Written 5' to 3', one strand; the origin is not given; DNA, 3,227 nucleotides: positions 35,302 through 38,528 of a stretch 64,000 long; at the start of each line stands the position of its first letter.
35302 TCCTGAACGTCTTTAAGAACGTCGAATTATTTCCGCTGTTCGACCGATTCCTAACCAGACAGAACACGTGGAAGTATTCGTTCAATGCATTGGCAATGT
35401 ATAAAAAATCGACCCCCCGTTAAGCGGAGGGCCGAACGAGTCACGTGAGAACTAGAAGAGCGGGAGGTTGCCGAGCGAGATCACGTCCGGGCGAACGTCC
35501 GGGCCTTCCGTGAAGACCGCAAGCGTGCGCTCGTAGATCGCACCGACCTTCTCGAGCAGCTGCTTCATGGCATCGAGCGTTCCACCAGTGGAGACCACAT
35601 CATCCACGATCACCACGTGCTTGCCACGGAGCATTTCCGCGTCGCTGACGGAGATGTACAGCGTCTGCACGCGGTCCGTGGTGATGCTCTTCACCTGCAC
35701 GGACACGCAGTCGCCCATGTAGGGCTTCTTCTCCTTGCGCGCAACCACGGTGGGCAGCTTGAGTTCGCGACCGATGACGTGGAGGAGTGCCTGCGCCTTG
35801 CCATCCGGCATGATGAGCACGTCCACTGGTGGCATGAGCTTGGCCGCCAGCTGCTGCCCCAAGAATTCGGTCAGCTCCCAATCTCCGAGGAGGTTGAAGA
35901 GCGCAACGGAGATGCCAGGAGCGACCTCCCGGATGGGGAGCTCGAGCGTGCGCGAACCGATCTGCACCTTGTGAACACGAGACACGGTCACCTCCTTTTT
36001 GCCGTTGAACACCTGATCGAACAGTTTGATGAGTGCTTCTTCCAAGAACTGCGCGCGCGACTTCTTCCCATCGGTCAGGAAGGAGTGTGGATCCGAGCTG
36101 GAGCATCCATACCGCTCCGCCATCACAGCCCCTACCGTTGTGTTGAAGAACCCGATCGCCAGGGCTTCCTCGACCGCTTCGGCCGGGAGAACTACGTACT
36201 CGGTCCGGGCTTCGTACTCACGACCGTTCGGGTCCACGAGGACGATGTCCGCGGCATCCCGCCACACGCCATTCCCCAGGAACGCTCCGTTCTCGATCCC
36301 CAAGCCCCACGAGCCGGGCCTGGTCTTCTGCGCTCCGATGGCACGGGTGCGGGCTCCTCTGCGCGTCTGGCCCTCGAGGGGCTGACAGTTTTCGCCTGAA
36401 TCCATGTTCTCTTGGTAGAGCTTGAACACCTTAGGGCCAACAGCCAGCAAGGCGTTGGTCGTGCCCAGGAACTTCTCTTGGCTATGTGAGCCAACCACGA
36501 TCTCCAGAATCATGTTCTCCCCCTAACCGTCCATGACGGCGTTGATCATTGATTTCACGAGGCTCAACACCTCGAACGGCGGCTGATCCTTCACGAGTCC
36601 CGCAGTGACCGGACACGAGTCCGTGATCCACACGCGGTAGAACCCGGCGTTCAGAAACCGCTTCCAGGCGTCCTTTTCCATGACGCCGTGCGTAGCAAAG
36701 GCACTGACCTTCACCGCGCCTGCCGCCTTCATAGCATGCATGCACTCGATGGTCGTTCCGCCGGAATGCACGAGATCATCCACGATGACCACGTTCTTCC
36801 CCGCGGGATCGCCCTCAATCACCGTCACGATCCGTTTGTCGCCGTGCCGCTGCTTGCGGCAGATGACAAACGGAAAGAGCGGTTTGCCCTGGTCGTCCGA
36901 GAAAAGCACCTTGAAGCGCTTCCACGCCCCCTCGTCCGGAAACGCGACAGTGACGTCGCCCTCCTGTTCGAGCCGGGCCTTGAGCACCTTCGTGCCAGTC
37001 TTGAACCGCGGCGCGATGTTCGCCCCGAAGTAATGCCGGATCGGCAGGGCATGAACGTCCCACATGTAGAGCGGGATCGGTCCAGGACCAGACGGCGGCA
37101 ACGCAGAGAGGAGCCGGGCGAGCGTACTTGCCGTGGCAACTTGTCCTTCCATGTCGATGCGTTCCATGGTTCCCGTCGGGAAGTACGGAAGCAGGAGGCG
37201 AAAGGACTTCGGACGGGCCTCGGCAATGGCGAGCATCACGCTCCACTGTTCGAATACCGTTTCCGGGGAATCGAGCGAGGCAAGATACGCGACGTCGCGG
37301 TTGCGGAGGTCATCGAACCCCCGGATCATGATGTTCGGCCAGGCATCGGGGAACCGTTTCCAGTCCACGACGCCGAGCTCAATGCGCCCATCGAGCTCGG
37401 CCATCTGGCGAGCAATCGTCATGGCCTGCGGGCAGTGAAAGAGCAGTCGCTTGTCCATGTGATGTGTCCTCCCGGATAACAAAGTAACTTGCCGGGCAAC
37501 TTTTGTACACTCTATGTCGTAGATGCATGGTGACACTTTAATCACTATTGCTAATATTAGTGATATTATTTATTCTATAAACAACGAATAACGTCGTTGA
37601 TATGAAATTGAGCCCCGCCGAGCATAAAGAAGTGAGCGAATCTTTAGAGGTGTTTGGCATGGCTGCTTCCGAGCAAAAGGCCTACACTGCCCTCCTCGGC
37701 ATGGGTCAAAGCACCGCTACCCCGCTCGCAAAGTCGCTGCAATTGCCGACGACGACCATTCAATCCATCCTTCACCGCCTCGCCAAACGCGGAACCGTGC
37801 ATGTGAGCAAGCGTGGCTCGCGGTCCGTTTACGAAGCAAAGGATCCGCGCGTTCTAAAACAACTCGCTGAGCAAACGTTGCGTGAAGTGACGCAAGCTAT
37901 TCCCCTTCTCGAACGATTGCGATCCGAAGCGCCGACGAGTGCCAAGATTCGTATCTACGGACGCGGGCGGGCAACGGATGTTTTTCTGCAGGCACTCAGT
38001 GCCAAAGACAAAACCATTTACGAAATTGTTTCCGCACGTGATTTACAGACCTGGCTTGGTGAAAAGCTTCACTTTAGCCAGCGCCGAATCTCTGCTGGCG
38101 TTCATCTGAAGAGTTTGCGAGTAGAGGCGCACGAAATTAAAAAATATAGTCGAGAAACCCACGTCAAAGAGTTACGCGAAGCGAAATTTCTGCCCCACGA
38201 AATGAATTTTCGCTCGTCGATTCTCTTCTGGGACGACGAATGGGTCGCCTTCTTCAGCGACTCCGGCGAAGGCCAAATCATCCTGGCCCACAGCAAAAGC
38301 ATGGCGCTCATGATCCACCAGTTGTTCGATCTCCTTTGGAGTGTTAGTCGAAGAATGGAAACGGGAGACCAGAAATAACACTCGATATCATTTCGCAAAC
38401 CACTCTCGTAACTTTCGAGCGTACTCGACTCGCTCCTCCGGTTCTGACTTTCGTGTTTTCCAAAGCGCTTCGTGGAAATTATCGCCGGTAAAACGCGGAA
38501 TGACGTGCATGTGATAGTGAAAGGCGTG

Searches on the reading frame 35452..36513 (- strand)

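Call 9: search_protein_families(library=pfam, proteins=[window:35452-36513:-], max_evalue=0.00001)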
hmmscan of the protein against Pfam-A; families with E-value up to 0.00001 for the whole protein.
window:35452-36513:- (353 aa): 2 families
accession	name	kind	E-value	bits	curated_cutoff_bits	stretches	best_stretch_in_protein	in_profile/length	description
PF00156.33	Pribosyltran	-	6.7e-14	51.9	26.3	1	231-325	31-115/158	Phosphoribosyl transferase domain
PF01931.24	NTPase_I-T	-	2.8e-13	50.5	25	1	8-162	1-155/162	Protein of unknown function DUF84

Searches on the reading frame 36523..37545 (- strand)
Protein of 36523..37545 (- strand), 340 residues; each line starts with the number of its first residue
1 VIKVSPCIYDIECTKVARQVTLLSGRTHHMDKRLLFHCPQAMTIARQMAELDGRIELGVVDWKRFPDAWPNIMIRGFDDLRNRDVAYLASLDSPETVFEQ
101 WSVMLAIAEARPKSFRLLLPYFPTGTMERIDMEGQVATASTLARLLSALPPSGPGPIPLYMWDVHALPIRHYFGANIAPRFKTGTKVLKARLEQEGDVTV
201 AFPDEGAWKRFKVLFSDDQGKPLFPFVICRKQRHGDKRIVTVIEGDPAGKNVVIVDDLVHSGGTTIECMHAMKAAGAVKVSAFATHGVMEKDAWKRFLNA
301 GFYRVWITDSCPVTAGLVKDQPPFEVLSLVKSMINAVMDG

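Call 9: search_protein_families(library=pfam, proteins=[window:36523-37545:-], max_evalue=0.00001)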
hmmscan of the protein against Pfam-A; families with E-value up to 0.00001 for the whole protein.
window:36523-37545:- (340 aa): 2 families
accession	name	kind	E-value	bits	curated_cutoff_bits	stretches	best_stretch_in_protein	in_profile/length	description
PF00156.33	Pribosyltran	-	2.5e-08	33.8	26.3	1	241-286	71-124/158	Phosphoribosyl transferase domain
PF14572.12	Pribosyl_synth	-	5.4e-08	33.4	27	1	238-313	73-147/184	Phosphoribosyl synthetase-associated domain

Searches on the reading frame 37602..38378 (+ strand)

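Call 30: search_protein_families(library=pfam, proteins=[window:37602-38378:+], max_evalue=0.001)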
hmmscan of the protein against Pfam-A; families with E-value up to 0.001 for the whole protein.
window:37602-38378:+ (258 aa): 2 families
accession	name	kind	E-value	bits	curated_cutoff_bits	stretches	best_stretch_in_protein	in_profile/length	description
PF01978.25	TrmB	-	5e-14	52.3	25.6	1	15-82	1-67/68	Sugar-specific transcriptional regulator TrmB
PF03965.22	Penicillinase_R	-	0.00014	22.6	22.6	1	41-97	22-84/115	Penicillinase repressor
